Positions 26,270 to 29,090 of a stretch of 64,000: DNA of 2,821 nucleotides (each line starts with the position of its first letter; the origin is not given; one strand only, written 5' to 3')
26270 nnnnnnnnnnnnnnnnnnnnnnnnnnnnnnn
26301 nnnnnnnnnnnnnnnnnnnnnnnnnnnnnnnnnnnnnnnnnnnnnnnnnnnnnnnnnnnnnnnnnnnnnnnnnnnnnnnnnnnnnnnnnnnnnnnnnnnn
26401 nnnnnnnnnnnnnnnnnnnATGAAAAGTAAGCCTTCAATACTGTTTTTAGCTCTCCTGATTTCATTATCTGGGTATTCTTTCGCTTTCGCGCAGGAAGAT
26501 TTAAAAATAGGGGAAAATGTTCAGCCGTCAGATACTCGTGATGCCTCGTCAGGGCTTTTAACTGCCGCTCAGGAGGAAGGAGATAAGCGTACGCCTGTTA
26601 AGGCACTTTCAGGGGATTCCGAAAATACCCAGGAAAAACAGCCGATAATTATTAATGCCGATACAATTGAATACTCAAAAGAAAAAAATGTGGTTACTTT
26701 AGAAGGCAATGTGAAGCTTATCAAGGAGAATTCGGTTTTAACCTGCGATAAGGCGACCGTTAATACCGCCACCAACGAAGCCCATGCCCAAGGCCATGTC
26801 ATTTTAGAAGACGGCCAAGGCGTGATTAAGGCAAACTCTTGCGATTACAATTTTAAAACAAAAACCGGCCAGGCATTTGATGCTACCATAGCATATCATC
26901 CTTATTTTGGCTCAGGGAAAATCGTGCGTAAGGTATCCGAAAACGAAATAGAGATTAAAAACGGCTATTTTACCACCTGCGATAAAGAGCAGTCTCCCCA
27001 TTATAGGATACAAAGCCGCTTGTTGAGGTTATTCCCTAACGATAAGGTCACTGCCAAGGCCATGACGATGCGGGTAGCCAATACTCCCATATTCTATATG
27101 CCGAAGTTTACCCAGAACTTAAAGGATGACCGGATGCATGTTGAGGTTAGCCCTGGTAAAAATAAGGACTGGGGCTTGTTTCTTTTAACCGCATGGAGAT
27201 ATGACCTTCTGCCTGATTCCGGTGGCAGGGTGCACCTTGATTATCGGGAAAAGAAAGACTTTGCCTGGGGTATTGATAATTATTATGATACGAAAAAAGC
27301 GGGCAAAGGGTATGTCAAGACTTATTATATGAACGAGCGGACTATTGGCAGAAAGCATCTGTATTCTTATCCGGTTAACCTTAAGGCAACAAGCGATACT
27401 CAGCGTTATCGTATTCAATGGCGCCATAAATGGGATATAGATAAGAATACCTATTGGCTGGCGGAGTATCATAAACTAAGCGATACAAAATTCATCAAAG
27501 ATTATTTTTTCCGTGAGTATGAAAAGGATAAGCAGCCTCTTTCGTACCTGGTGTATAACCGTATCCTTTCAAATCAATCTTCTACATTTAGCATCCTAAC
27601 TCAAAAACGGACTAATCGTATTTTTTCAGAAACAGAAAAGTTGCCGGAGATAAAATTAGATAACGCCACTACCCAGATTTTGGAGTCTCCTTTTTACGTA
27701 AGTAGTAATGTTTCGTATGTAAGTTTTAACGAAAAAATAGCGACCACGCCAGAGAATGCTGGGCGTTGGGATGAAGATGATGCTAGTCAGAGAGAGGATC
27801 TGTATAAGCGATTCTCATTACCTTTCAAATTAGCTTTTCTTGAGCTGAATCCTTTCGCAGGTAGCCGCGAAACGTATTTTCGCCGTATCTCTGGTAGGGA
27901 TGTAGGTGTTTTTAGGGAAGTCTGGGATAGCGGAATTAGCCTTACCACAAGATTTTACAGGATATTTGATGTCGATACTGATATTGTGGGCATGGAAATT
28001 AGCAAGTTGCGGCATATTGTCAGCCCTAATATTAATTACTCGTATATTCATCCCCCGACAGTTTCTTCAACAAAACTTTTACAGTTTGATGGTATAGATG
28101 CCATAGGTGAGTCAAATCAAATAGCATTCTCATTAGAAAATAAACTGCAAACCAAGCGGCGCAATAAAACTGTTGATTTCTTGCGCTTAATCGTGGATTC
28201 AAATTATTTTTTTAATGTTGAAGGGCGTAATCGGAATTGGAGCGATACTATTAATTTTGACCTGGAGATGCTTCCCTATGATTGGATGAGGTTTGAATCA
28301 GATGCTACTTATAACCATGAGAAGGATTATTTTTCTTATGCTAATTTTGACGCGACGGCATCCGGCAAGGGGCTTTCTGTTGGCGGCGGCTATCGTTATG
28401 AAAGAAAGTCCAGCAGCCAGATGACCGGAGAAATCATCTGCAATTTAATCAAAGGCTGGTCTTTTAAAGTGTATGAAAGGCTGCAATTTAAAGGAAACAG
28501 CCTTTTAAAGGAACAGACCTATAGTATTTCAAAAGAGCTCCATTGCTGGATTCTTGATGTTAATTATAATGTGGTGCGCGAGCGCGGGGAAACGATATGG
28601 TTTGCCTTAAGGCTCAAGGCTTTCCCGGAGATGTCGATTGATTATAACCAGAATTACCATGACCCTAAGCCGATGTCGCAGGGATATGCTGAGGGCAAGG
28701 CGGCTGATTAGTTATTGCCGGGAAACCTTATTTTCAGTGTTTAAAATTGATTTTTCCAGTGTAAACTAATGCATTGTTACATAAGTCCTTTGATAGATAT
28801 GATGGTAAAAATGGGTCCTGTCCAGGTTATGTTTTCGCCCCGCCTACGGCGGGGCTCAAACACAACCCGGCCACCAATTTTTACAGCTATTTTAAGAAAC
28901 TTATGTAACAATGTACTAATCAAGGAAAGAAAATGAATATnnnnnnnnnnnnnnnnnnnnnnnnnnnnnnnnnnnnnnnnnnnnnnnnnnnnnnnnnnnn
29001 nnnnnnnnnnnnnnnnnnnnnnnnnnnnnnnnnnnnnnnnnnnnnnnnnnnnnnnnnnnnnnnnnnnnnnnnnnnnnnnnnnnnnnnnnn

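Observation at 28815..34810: Near-identical 62-bp inverted repeats bracket the ugd-rmlCABD-NDP-sugar-dehydrogenase cassette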

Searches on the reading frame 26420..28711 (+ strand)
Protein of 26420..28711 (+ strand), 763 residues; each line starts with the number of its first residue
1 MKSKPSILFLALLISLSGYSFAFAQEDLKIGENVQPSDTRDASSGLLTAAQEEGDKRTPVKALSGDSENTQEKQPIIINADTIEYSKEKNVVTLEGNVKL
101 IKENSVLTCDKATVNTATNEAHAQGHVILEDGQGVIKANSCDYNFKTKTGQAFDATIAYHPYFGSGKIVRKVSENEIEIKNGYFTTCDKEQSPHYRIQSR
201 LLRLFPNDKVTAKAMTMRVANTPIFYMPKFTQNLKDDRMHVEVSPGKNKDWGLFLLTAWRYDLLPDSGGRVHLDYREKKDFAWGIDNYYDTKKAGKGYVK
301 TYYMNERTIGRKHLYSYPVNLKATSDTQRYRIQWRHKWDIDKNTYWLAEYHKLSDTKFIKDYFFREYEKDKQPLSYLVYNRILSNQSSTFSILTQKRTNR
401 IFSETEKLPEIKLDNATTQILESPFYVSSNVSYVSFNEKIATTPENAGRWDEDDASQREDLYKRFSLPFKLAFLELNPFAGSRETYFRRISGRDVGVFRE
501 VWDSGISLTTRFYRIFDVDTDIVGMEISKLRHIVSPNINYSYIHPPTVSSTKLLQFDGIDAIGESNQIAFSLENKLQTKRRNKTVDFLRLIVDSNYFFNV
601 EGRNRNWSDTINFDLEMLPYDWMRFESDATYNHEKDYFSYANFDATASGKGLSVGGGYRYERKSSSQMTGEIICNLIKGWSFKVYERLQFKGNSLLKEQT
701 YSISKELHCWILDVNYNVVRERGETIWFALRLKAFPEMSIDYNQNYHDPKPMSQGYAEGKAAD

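Call 11: search_protein_families(library=pfam, proteins=[window:26420-28711:+])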
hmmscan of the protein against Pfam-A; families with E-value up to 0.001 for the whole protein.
window:26420-28711:+ (763 aa): 5 families
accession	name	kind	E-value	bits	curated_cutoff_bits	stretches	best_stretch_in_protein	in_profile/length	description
PF04453.20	LptD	-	1.3e-11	44.9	22.4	1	327-667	1-361/384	LPS transport system D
PF06835.18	LptC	-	1.7e-07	31.5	21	1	71-149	80-163/175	Lipopolysaccharide-assembly, LptC-related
PF03968.19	LptD_N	-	1.5e-06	28.9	20.4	1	78-148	2-83/113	LptA/(LptD N-terminal domain) LPS transport protein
PF13100.11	OstA_2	-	1.9e-05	24.8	21.2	1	77-148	6-80/158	OstA-like protein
PF01263.26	Aldose_epim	-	0.00024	21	27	1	141-205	140-200/299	Aldose 1-epimerase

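Call 18: find_related_loci(query=window:26420-28711:+, collection=genome_contigs, flank=10000)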
Query window:26420-28711:+ (763 aa) in genome_contigs; peptide patterns used: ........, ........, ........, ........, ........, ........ (x = any residue, [..] = any of these).
36 stretches matched a pattern; 8 encode a relative of the query (tblastn E <= 1e-3); 8 distinct loci.
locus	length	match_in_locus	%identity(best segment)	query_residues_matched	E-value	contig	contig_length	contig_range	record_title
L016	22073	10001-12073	74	66-763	0e+0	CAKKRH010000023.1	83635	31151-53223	Omnitrophica bacterium GWA2_41_15 isolate Hainich-H52-bin157-1 genome assembly, contig: H52-bin157_1_Hain_H52_02um_R3_97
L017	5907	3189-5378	69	47-763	0e+0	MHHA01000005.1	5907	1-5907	MAG: Omnitrophica WOR_2 bacterium RIFCSPLOWO2_12_FULL_46_30 rifcsplowo2_12_scaffold_118252, whole genome shotgun sequenc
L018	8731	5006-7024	71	66-763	0e+0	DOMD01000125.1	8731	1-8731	MAG TPA_asm: Candidatus Omnitrophota bacterium isolate UBA12090 contig_19805, whole genome shotgun sequence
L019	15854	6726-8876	66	58-763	0e+0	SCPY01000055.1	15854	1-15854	MAG: bacterium isolate DP16D_bin.15 DP16D_bin.15-21704, whole genome shotgun sequence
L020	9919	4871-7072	36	4-754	2e-154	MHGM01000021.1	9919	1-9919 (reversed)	MAG: Omnitrophica WOR_2 bacterium RIFCSPHIGHO2_01_FULL_52_10 rifcsphigho2_01_scaffold_18577, whole genome shotgun sequen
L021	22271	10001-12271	67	4-763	0e+0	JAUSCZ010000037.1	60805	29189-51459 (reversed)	MAG: Candidatus Omnitrophota bacterium isolate E14_concoct.bin.43 E14_k141_895484, whole genome shotgun sequence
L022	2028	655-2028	39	72-533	5e-109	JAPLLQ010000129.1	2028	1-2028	MAG: Candidatus Omnitrophota bacterium isolate LacPavin_0419_WC90_MAG_41_7 LacPavin_0419_WC90_scaffold_699355, whole gen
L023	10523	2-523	76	583-756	4e-85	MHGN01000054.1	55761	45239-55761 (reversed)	MAG: Omnitrophica WOR_2 bacterium RIFCSPHIGHO2_02_FULL_45_21 rifcsphigho2_02_scaffold_535, whole genome shotgun sequence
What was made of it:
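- Tried and rejected: This only shows absence from other species, because the source species is not in that collection (best LptD match 76%, call 18).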

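Call 48: find_homologous_proteins(query=window:26420-28711:+, max_evalue=1e-50)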
Query window:26420-28711:+ (763 aa): 452 proteins with E <= 1e-50 among 8000 candidates; the best 120 are listed.
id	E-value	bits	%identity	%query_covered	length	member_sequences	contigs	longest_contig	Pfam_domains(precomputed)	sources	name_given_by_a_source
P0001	0.0e+0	1760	100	100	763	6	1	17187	PF04453.21,PF03968.20,PF06835.19,PF13100.12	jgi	-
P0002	0.0e+0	1396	79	99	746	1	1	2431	PF04453.21,PF03968.20,PF06835.19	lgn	-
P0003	0.0e+0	1273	72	100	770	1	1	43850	PF04453.21,PF06835.19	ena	-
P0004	0.0e+0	1219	74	91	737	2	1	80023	PF03968.20,PF06835.19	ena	-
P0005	0.0e+0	1203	72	91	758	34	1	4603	PF04453.21,PF03968.20,PF06835.19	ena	-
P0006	0.0e+0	1202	69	100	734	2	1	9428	PF04453.21,PF03968.20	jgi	jgi:hypothetical protein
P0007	0.0e+0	1195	67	99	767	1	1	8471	PF04453.21,PF06835.19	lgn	-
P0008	0.0e+0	1195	71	93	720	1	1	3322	PF04453.21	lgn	-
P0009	0.0e+0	1172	66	100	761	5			PF03968.20,PF06835.19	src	-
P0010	0.0e+0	1172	70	91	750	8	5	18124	PF04453.21,PF03968.20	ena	-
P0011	0.0e+0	1170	70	91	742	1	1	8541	PF03968.20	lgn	-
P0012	0.0e+0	1153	69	91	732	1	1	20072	PF04453.21,PF03968.20,PF06835.19,PF19838.6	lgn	-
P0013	0.0e+0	1147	69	91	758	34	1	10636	PF04453.21,PF03968.20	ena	-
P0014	0.0e+0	1145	65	98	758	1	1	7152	PF04453.21,PF03968.20,PF06835.19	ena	-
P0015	0.0e+0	1144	68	93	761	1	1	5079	PF06835.19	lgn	-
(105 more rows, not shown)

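Call 49: find_encoding_contigs(protein=P0002, flank=10000, max_places=3)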
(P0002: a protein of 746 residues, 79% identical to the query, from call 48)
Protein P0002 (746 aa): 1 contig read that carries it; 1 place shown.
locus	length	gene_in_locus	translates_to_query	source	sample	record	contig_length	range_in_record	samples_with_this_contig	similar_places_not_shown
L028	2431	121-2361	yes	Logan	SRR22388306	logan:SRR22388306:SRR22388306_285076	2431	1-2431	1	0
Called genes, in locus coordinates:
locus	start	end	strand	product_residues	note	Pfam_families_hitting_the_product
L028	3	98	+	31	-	?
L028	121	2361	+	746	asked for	PF03968:LptD_N (weak), PF06835:LptC, PF04453:LptD (weak)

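Call 50: find_encoding_contigs(protein=P0003, flank=10000, max_places=3)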
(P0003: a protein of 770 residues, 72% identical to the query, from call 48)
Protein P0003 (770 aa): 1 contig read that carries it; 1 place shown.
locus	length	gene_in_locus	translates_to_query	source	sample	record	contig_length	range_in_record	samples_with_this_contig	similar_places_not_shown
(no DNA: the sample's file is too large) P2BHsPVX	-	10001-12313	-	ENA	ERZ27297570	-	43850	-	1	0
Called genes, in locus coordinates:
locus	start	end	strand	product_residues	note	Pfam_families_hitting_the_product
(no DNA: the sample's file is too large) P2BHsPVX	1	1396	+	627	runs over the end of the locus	PF00012:HSP70, PF06723:MreB_Mbl, PF00012:HSP70, PF02782:FGGY_C (weak)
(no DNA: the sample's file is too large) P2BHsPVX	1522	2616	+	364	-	PF00226:DnaJ, PF01556:DnaJ_C, PF00684:DnaJ_CXXCXGXG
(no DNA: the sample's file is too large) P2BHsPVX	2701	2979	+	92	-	PF09723:Zn_ribbon_8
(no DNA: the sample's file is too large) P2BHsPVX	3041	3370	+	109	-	PF04892:VanZ-LLP1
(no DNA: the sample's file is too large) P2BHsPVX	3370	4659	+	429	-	PF06245:DUF1015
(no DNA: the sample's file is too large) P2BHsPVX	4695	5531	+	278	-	PF17848:Zn_ribbon_ACC, PF01039:Carboxyl_trans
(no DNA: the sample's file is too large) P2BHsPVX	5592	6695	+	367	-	PF00005:ABC_tran, PF03215:Rad17 (faint), PF17912:OB_MalK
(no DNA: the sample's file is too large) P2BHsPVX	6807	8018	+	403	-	PF01590:GAF (weak), PF13185:GAF_2, PF13492:GAF_3 (weak), PF00990:GGDEF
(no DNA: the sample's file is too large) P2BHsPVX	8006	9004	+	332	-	PF00990:GGDEF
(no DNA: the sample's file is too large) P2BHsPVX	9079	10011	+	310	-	PF00480:ROK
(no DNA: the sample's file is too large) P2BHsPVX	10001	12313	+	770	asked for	PF06835:LptC, PF04453:LptD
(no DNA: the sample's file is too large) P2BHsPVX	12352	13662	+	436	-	PF03721:UDPG_MGDP_dh_N, PF03807:F420_oxidored (faint), PF00984:UDPG_MGDP_dh, PF03720:UDPG_MGDP_dh_C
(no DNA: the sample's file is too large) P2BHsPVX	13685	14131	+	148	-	PF00908:dTDP_sugar_isom, PF14667:Polysacc_synt_C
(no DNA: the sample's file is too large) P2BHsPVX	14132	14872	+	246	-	PF00483:NTP_transferase, PF12804:NTP_transf_3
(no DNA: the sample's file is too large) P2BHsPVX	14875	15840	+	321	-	PF00106:adh_short (weak), PF01073:3Beta_HSD, PF01370:Epimerase, PF02719:Polysacc_synt_2, PF04321:RmlD_sub_bind, PF07993:NAD_binding_4, PF13460:NAD_binding_10, PF16363:GDP_Man_Dehyd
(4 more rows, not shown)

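Call 66: find_encoding_contigs(protein=window:26420-28711:+, flank=9000, max_places=10)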
Protein window:26420-28711:+ (763 aa): 19 contigs read that carry it; 10 places shown.
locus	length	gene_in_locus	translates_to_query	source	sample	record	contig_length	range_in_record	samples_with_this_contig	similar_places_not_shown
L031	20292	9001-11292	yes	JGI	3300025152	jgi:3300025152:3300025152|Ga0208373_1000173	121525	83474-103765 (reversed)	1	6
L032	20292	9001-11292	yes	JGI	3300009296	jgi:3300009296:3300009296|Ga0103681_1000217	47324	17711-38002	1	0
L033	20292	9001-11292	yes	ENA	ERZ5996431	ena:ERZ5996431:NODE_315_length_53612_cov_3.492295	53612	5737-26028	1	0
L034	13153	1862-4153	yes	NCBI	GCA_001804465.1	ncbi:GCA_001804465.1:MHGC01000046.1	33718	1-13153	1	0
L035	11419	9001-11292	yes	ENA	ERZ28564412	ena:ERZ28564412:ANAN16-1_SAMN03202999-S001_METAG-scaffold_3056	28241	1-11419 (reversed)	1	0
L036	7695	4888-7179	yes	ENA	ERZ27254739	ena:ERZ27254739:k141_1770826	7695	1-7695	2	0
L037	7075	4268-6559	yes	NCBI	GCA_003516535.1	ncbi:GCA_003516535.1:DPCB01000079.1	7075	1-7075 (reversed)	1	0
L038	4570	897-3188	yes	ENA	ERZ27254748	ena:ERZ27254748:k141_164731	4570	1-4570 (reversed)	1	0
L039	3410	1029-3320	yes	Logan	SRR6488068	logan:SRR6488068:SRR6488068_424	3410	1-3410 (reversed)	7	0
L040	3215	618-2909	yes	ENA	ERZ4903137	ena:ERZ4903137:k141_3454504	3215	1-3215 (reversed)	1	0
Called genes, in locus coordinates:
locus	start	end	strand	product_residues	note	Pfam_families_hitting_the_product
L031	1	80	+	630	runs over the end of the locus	PF00012:HSP70, PF06723:MreB_Mbl, PF02782:FGGY_C (weak)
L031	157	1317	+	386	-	PF00226:DnaJ, PF01556:DnaJ_C, PF00684:DnaJ_CXXCXGXG, PF27439:DnaJ_C_2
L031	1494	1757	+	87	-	PF09723:Zn_ribbon_8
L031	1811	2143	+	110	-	PF04892:VanZ-LLP1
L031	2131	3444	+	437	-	PF06245:DUF1015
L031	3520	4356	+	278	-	PF17848:Zn_ribbon_ACC, PF01039:Carboxyl_trans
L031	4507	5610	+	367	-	PF00005:ABC_tran, PF03215:Rad17 (faint), PF17912:OB_MalK, PF03459:TOBE (weak)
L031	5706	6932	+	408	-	PF01590:GAF (weak), PF13185:GAF_2 (weak), PF00990:GGDEF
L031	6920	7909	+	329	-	PF00990:GGDEF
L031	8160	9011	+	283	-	PF00480:ROK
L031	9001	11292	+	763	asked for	PF06835:LptC (weak), PF13100:OstA_2 (faint), PF03968:LptD_N (weak), PF04453:LptD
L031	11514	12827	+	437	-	PF01210:NAD_Gly3P_dh_N (faint), PF02558:ApbA (faint), PF03446:NAD_binding_2 (faint), PF03721:UDPG_MGDP_dh_N, PF03807:F420_oxidored (faint), PF00984:UDPG_MGDP_dh, PF03720:UDPG_MGDP_dh_C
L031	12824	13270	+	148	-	PF00908:dTDP_sugar_isom, PF05523:FdtA (weak), PF14667:Polysacc_synt_C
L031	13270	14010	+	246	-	PF00483:NTP_transferase, PF12804:NTP_transf_3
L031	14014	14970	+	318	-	PF01073:3Beta_HSD, PF01370:Epimerase, PF02719:Polysacc_synt_2, PF04321:RmlD_sub_bind, PF07993:NAD_binding_4, PF13460:NAD_binding_10, PF16363:GDP_Man_Dehyd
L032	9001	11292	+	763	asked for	PF06835:LptC (weak), PF13100:OstA_2 (faint), PF03968:LptD_N (weak), PF04453:LptD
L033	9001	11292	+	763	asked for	PF06835:LptC (weak), PF13100:OstA_2 (faint), PF03968:LptD_N (weak), PF04453:LptD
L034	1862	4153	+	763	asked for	PF06835:LptC (weak), PF13100:OstA_2 (faint), PF03968:LptD_N (weak), PF04453:LptD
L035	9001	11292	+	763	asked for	PF06835:LptC (weak), PF13100:OstA_2 (faint), PF03968:LptD_N (weak), PF04453:LptD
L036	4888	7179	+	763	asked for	PF06835:LptC (weak), PF13100:OstA_2 (faint), PF03968:LptD_N (weak), PF04453:LptD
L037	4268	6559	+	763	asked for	PF06835:LptC (weak), PF13100:OstA_2 (faint), PF03968:LptD_N (weak), PF04453:LptD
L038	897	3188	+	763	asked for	PF06835:LptC (weak), PF13100:OstA_2 (faint), PF03968:LptD_N (weak), PF04453:LptD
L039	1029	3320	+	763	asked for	PF06835:LptC (weak), PF13100:OstA_2 (faint), PF03968:LptD_N (weak), PF04453:LptD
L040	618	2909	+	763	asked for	PF06835:LptC (weak), PF13100:OstA_2 (faint), PF03968:LptD_N (weak), PF04453:LptD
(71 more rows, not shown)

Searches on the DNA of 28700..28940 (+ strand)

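Call 36: search_rna_families(source=window, start=28700, end=28940, threshold=evalue, max_evalue=10)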
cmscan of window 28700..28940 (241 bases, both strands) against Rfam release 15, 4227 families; matches with E-value up to 10: 5.
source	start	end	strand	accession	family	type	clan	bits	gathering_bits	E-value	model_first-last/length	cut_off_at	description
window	28822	28869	-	RF03960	mir-6644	Gene; miRNA;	-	18.6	82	0.17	10-57/67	no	mir-6644 microRNA precursor family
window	28826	28864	-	RF02885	SAM_VI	Cis-reg; riboswitch;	-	16.3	57.5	1.1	1-65/65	no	SAM-VI (S-adenosyl methionine) riboswitch aptamer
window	28791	28834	+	RF02419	Spd-sr37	Gene; sRNA;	-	13.2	45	8.5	1-67/67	no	Streptococcus sRNA Spd-sr37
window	28723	28813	+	RF00561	SNORA40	Gene; snRNA; snoRNA; HACA-box;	-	12.9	51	9.4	1-128/128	no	Small nucleolar RNA SNORA40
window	28857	28924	-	RF01125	sR4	Gene; snRNA; snoRNA; CD-box;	-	9.8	50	7.7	1-56/56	no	Small nucleolar RNA sR4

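Call 83: search_dna_similar(query=window:28805-28884:+, collection=plasmids, mode=distant, max_evalue=0.01, max_rows=10)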
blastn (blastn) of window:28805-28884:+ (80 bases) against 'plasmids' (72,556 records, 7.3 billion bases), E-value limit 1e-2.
No match.

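Call 84: search_dna_similar(query=window:28805-28884:+, collection=phages, mode=distant, max_evalue=0.01, max_rows=10)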
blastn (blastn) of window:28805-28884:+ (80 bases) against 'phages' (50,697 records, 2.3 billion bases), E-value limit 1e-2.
No match.
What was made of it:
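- Tried and rejected: Plasmid and phage BLAST: no match (calls 83-84).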
